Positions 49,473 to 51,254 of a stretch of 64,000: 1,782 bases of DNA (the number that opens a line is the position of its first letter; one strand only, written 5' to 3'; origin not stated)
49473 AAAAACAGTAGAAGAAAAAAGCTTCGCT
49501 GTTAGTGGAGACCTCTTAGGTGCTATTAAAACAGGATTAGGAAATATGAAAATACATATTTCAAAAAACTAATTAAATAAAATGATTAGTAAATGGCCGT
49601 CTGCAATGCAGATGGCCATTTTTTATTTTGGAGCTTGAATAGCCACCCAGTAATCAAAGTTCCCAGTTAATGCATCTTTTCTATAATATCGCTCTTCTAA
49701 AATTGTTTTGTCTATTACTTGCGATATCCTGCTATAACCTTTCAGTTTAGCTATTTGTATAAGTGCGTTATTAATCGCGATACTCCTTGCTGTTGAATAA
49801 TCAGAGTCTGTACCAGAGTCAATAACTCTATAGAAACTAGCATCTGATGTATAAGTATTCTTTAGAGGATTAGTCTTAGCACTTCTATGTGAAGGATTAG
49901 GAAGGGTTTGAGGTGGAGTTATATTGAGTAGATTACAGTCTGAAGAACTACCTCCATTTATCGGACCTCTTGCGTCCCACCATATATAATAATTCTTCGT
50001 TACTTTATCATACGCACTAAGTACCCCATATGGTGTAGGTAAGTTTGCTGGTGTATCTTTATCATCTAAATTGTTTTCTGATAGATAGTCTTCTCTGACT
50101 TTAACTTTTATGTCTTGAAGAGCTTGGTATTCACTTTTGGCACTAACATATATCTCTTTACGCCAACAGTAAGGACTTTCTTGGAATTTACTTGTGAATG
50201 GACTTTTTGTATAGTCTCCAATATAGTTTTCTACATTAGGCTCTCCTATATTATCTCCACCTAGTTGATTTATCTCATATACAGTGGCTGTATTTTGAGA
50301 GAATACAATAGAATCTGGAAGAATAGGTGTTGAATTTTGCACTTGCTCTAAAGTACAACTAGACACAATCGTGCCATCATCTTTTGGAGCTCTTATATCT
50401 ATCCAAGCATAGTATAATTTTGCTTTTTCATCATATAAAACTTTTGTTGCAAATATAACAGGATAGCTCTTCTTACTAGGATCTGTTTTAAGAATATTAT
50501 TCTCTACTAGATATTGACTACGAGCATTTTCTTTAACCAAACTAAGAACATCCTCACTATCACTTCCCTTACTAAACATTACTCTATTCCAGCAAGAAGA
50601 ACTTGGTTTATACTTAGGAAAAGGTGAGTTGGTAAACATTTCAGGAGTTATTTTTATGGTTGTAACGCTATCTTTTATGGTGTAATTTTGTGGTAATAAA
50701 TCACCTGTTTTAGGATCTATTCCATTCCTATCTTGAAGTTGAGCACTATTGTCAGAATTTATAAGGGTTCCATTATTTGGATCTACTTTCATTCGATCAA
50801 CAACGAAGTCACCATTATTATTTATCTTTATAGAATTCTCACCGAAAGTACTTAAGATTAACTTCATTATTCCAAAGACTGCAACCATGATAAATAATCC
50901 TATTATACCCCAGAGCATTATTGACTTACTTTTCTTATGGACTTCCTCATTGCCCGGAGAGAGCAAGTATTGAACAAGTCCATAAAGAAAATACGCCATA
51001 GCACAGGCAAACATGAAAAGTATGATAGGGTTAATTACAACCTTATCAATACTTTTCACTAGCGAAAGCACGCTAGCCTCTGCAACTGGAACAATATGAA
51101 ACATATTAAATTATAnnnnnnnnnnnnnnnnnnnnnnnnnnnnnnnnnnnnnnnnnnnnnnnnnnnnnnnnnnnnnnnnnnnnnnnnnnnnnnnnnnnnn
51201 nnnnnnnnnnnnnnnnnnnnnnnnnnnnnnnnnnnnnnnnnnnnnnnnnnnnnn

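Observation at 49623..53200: Tandem array of five secreted paralogues sharing a signal-peptide + helix / EK-KAKK loop / helix module (VirB2/TrbC-pilin-like), two with large extracellular domains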

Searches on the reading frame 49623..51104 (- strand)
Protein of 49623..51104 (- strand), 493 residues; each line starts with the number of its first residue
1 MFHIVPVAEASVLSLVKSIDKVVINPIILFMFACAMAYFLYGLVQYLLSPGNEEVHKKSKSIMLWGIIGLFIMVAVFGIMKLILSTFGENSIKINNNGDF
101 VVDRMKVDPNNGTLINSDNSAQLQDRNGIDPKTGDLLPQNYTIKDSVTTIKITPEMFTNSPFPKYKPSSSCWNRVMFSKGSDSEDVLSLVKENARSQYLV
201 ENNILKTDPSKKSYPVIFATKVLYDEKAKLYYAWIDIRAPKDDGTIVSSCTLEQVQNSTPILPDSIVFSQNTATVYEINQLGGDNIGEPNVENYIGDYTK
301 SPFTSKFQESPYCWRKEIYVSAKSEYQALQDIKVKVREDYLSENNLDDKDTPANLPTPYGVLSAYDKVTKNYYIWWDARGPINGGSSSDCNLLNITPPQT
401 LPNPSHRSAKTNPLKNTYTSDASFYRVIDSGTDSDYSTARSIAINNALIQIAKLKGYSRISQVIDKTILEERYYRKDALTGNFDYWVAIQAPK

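Call 3: search_protein_families(library=pfam, proteins=[window:49623-51104:-], max_evalue=1)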
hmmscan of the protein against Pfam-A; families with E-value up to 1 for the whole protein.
window:49623-51104:- (493 aa): 3 families
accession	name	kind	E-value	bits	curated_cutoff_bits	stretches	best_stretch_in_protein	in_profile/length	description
PF18895.5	T4SS_pilin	-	0.00095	19.6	26.6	1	28-82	19-70/71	Type IV secretion system pilin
PF05545.16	FixQ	-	0.095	13.1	29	1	35-64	17-46/49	Cbb3-type cytochrome oxidase component FixQ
PF03994.20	DUF350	-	0.12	12.8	26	1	56-89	70-102/133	Domain of Unknown Function (DUF350)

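Call 4: search_protein_families(library=ncbifam, proteins=[window:49623-51104:-], max_evalue=1)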
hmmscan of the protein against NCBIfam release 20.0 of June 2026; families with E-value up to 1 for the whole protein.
window:49623-51104:- (493 aa): 1 family
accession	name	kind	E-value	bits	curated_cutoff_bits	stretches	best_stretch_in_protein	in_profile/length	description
NF045849.1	ICE_MMCAP2_0565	equivalog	0.00036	20.1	40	1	15-86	9-79/80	Mbov_0395 family pilin-like conjugal transfer protein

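Call 17: find_encoding_contigs(protein=window:49623-51104:-, flank=10000, max_places=6)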
Protein window:49623-51104:- (493 aa): 1 contig read that carries it; 1 place shown.
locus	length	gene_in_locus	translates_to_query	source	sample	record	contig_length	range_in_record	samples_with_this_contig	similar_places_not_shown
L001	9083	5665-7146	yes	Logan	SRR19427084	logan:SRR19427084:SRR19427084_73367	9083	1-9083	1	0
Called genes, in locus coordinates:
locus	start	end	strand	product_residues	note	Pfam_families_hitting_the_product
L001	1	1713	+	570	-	?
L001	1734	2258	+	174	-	PF01135:PCMT, PF01209:Ubie_methyltran, PF01728:FtsJ, PF13489:Methyltransf_23, PF13847:Methyltransf_31, PF08241:Methyltransf_11, PF08242:Methyltransf_12, PF13649:Methyltransf_25, +4 more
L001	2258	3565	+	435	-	PF01547:SBP_bac_1, PF13416:SBP_bac_8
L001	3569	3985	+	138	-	PF18895:T4SS_pilin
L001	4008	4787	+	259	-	PF19607:DUF6112 (faint), PF18895:T4SS_pilin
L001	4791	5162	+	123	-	PF18895:T4SS_pilin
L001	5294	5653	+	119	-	PF18895:T4SS_pilin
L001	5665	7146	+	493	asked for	-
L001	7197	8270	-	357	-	-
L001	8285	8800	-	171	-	-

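Call 18: find_homologous_proteins(query=window:49623-51104:-, max_evalue=0.001)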
Query window:49623-51104:- (493 aa): 94 proteins with E <= 0.001 among 8000 candidates.
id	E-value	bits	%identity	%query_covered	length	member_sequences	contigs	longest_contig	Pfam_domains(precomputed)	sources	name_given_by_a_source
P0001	0.0e+0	1110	99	100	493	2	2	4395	-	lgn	-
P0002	9.4e-201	686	62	99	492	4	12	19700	-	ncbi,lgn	-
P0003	8.9e-198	676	48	81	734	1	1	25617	-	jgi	-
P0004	9.3e-174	597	46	82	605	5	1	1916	-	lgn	-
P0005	6.0e-172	591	56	100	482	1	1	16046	-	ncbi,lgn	-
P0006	1.4e-170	587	45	83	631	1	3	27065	-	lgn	-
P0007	2.7e-169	582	44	68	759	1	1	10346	-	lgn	-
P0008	9.2e-166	571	45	80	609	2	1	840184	-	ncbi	-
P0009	1.7e-164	567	49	71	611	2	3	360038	PF18895.6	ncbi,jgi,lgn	jgi:hypothetical protein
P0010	1.9e-164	566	43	86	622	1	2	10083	-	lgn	-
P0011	2.8e-156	539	45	71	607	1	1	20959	-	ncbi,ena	-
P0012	9.3e-156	538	45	71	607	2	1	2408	-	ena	-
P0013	1.0e-155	538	54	100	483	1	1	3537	-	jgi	-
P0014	3.8e-152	526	37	86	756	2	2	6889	-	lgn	-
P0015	1.5e-151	524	38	100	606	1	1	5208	-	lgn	-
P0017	6.0e-149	515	41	81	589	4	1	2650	PF18895.6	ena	-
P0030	2.9e-114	401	44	100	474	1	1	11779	PF18895.6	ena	-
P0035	2.2e-106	375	37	79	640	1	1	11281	PF18895.6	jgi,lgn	-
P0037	1.4e-99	353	48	79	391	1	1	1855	PF18895.6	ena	-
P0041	1.9e-93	332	47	53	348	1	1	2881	PF18895.6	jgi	-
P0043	2.4e-92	329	43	79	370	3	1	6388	PF18895.6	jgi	jgi:hypothetical protein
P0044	3.4e-91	325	48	53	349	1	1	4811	PF18895.6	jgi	jgi:hypothetical protein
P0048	1.4e-87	313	47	40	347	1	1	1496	PF18895.6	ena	-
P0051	1.2e-84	303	50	40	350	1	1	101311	PF18895.6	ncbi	-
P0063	1.1e-75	274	37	57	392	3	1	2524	PF07648.21,PF00050.27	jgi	jgi:hypothetical protein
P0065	1.7e-70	257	39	47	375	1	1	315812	PF18895.6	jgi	jgi:hypothetical protein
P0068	4.3e-69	252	40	49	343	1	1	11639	PF18895.6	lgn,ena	-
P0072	1.2e-67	247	36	100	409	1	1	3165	PF18895.6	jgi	jgi:hypothetical protein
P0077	3.4e-64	236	39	49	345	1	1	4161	PF18895.6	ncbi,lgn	-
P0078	1.4e-63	234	46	51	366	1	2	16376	PF18895.6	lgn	-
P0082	2.3e-62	230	34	51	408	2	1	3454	PF18895.6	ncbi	-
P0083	3.4e-62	229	37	51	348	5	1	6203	PF18895.6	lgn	-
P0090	3.5e-49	186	68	20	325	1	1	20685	PF18895.6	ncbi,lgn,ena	-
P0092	1.9e-48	184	57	23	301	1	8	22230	PF18895.6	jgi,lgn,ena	-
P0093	8.5e-48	182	67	18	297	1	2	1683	PF18895.6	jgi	jgi:hypothetical protein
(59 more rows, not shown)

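Call 26: find_related_loci(query=A1, collection=genome_contigs, flank=10000)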
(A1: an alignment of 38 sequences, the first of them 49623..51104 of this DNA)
Query A1 (493 aa) in genome_contigs; peptide patterns used: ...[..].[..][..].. (x = any residue, [..] = any of these).
53 stretches matched a pattern; 29 encode a relative of the query (tblastn E <= 1e-3); 29 distinct loci.
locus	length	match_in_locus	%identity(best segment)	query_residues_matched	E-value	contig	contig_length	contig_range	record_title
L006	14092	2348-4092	56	2-493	9e-178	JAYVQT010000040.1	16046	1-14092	MAG: Candidatus Paceibacterota bacterium isolate GL72_UP_metabat_91 GL72_UP_metabat_91_39, whole genome shotgun sequence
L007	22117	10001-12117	48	2-493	2e-139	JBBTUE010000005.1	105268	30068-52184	MAG: Patescibacteria group bacterium isolate H43-bin024_1 H43_bin024_1_000000000005, whole genome shotgun sequence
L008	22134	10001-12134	45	2-493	2e-101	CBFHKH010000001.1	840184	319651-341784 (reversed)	MAG: Minisyncoccia bacterium isolate AGTU_16_bin_21_orig genome assembly, contig: AGTU_16_bin_21_orig_AGTU_16_c_00000000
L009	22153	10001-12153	49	2-493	4e-98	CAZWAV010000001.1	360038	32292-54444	MAG TPA_asm: uncultured Candidatus Saccharibacteria bacterium isolate SRP170004_co1_259 genome assembly, contig: NODE_21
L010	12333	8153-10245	41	2-493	7e-95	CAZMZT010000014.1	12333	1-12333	MAG TPA_asm: uncultured Candidatus Saccharibacteria bacterium isolate SRP286056_co1_104 genome assembly, contig: NODE_65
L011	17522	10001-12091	45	2-492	2e-91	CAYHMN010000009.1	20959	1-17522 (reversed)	MAG TPA_asm: uncultured Candidatus Saccharibacteria bacterium isolate ERP119705_co13_453 genome assembly, contig: NODE_3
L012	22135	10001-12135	39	2-424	4e-81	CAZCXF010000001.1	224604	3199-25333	MAG TPA_asm: uncultured Candidatus Saccharibacteria bacterium isolate SRP278252_co1_97 genome assembly, contig: NODE_33_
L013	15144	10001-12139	38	2-424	6e-80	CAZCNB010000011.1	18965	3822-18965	MAG TPA_asm: uncultured Candidatus Saccharibacteria bacterium isolate SRP135725_co1_330 genome assembly, contig: NODE_37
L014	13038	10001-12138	37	2-424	3e-78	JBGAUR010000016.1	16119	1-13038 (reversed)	MAG: Candidatus Paceibacteria bacterium isolate MAG_AAO_AS.83 AAOAS-83_NODE_16_length_16119_cov_3.824772, whole genome s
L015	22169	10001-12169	44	2-493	4e-124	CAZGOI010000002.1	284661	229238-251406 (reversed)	MAG TPA_asm: uncultured Candidatus Saccharibacteria bacterium isolate binchicken_co185_154 genome assembly, contig: NODE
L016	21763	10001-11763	44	2-491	3e-61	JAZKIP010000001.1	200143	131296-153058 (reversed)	MAG: Patescibacteria group bacterium isolate ADI_DC_SW_02_SPN_11032020-bin045 DCSW02SPN_B045_0_000000000001, whole genom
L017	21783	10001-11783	44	2-493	1e-58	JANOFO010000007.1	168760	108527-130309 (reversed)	MAG: Candidatus Paceibacterota bacterium isolate SOY_64_metabat_47 SOY_64_k141_3364227, whole genome shotgun sequence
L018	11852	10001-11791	42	2-491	1e-53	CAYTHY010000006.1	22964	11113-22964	MAG TPA_asm: uncultured Candidatus Saccharibacteria bacterium isolate SRP128015_co3_294 genome assembly, contig: NODE_21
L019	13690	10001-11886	41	1-493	4e-52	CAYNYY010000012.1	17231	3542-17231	MAG TPA_asm: uncultured Candidatus Saccharibacteria bacterium isolate SRP128015_co4_7 genome assembly, contig: NODE_735_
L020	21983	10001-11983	33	2-493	1e-51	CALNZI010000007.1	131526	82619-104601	MAG: Candidatus Paceibacterota bacterium isolate LOGT_bin.0037 genome assembly, contig: contig_9631, whole genome shotgu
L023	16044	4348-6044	39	5-493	2e-42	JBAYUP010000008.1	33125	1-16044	MAG: Candidatus Paceibacterota bacterium isolate SO_2016_LW3_38 scaffold02015_LW162_2016, whole genome shotgun sequence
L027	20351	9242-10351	41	6-116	7e-18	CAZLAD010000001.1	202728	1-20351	MAG TPA_asm: uncultured Candidatus Saccharibacteria bacterium isolate SRP278252_co2_797 genome assembly, contig: NODE_61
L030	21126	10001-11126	52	21-87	8e-17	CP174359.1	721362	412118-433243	MAG: Patescibacteria group bacterium UBA2163 chromosome, complete genome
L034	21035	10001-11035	32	15-123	3e-11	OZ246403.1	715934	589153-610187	MAG: uncultured Candidatus Saccharibacteria bacterium isolate SRP287051_co2_1 genome assembly, chromosome: 1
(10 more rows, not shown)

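Call 29: predict_structure(alignment_id=A1)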
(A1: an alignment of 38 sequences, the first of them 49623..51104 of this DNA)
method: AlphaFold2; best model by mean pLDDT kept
length: 493 residues; sequences in the alignment: 38
mean_pLDDT: 79.1   pTM: 0.36
mean pLDDT of the five models: 79.1, 77.9, 73.9, 73.2, 71.9
residues with pLDDT >= 90: 205; 70-90: 165; 50-70: 49; < 50: 74
segments of 3 or more residues with pLDDT < 50: 1-13, 87-92, 119-148, 273-293
pLDDT, mean of each block of 10 residues (from residue 1): 32 50 69 85 85 84 86 77 55 51 62 59 43 43 43 91 91 96 88 94 90 87 91 95 81 84 79 44 32 63 87 97 87 97 97 92 83 94 94 75 92 94 96 93 95 87 93 95 97 93
secondary structure, 60 per line:
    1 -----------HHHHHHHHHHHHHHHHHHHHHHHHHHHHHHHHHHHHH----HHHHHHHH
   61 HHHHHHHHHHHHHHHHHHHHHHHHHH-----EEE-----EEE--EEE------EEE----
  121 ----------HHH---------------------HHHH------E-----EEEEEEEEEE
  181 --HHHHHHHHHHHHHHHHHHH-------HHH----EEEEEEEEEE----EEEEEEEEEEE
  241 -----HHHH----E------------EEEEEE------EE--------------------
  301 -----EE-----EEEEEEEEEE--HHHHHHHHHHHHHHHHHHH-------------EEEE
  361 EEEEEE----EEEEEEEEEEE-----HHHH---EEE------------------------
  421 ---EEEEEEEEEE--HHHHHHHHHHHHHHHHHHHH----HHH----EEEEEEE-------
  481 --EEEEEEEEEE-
elements in order: H12-48 H53-86 E92-94 E100-102 E105-107 E114-116 H155-158 E171-180 H183-201 E216-225 E230-240 H246-249 E267-272 E313-322 H325-343 E357-366 E371-381 H387-390 E394-396 E424-433 H436-455 E467-473 E483-492

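Call 33: fold_search(model_id=the predicted structure, library=pdb)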
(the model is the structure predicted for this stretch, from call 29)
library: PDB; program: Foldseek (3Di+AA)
matches with E <= 10: 652; with E <= 0.001: 0
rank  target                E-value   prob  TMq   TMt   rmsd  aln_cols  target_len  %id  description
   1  1uz6_W                5.9e-02  0.14  0.07  0.13  16.0       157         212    9  anti-Lewis X Fab fragment uncomplexed (released 2004-06-29)
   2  5ocx_H                5.9e-02  0.10  0.06  0.12  16.8       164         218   10  Crystal structure of ACPA E4 in complex with CII-C-13-CIT (released 2018-07-04)
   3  5kat                  6.3e-02  0.23  0.09  0.22  16.1       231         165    9  The structure of SAV2435 bound to TETRAPHENYLPHOSPHONIUM (released 2016-08-24)
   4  3lur_A                7.0e-02  0.21  0.09  0.24  16.0       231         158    9  Crystal structure of Putative bacterial transcription regulation protein (NP_372959.1) from Staphylococcus aureus MU50 (released 2010-03-09)
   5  9gb5_H                8.8e-02  0.18  0.11  0.17  22.2       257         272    9  Contracted phiCD508 neck (released 2025-03-26)
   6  5ikc_B                8.8e-02  0.11  0.07  0.13  17.8       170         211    9  X-RAY STRUCTURE OF THE N-TERMINAL DOMAIN OF HUMAN DOUBLECORTIN in complex with FAB (released 2016-05-18)
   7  8ckt                  9.3e-02  0.12  0.10  0.11  19.5       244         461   12  Crystal structure of maize cytokinin oxidase/dehydrogenase 4 (CKO/CKX4) in complex with inhibitor 2-[(3,5-dichlorophenyl (released 2024-02-28)
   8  5x5r_A                1.2e-01  0.12  0.10  0.21  16.1       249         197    9  Crystal structure of a hydrolase from Listeria innocua (released 2018-02-21)
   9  5esa_A                1.2e-01  0.10  0.07  0.13  15.2       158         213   11  Crystal structure of anti-HCV E2 antibody HC84-26 (released 2016-11-16)
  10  6p50_H                1.2e-01  0.10  0.07  0.13  15.4       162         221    8  Crystal Structure of a Complex of human IL-7Ralpha with an anti-IL-7Ralpha Fab 4A10 (released 2019-09-04)
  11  9rtm_A                1.2e-01  0.12  0.09  0.21  18.1       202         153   14  X-ray structure of the rhodamine-binding protein tag (Rho-tag) bound to a tetramethylrhodamine ligand (released 2025-07-30)
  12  9rtl_A                1.4e-01  0.15  0.09  0.23  16.4       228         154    8  X-ray structure of the CTR107-N138A mutant bound to a tetramethylrhodamine ligand (released 2025-07-30)
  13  7c50                  1.5e-01  0.11  0.09  0.20  21.7       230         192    8  Crystal structure of a Simpl-like protein from Campylobacter jejuni (selenomethionine-incorporated protein) (released 2020-08-19)
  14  5vxr_H                1.5e-01  0.10  0.07  0.14  15.6       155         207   11  The antigen-binding fragment of MAb24 in complex with a peptide from Hepatitis C Virus E2 epitope I (412-423) (released 2018-02-21)
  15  1opg_H                1.7e-01  0.09  0.07  0.13  15.4       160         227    8  OPG2 FAB FRAGMENT (released 1995-07-31)
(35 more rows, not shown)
